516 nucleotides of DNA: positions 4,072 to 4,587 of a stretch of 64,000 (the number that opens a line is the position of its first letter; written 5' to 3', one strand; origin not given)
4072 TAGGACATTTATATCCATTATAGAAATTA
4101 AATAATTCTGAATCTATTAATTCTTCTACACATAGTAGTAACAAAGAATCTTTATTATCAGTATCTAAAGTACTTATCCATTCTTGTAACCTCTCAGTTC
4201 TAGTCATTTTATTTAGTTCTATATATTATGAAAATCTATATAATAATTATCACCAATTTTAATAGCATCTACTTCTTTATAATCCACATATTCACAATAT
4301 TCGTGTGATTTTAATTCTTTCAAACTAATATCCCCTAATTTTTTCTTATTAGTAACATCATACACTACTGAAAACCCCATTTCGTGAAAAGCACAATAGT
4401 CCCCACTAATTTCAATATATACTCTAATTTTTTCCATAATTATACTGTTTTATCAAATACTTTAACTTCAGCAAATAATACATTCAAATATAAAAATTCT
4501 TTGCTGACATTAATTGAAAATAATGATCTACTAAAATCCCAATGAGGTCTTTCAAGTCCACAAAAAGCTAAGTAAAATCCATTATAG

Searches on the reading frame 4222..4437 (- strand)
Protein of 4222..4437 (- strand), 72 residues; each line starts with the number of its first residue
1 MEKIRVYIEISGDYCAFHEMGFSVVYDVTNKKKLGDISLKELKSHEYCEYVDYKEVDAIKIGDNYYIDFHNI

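Call 44: search_protein_families(library=pfam, alignment_id=A2, max_evalue=0.001)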
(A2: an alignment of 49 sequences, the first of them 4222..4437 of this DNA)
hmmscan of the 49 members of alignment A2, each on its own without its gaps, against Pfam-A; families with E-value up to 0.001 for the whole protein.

A. member 1, window:4222-4437:- (72 aa): 0 families

B. families by the number of members that match (of 49 scanned): 11 families
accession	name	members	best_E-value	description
PF05732.17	RepL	2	6.8e-08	Firmicute plasmid replication protein (RepL)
PF00210.30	Ferritin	1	1.4e-24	Ferritin-like domain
PF09524.15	Phg_2220_C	1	5.7e-22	Conserved phage C-terminus (Phg_2220_C)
PF01832.25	Glucosaminidase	1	2.1e-16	Mannosyl-glycoprotein endo-beta-N-acetylglucosaminidase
PF03819.22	MazG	1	1.7e-10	MazG nucleotide pyrophosphohydrolase domain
PF06356.17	DUF1064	1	4.4e-06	Protein of unknown function (DUF1064)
PF01844.29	HNH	1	1.1e-05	HNH endonuclease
PF02915.23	Rubrerythrin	1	0.00019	Rubrerythrin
PF10269.14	Tmemb_185A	1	0.0004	Transmembrane Fragile-X-F protein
PF24409.1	wHTH-PRTase_assc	1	0.00043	wHTH-PRTase associated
PF13545.12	HTH_Crp_2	1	0.00071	Crp-like helix-turn-helix domain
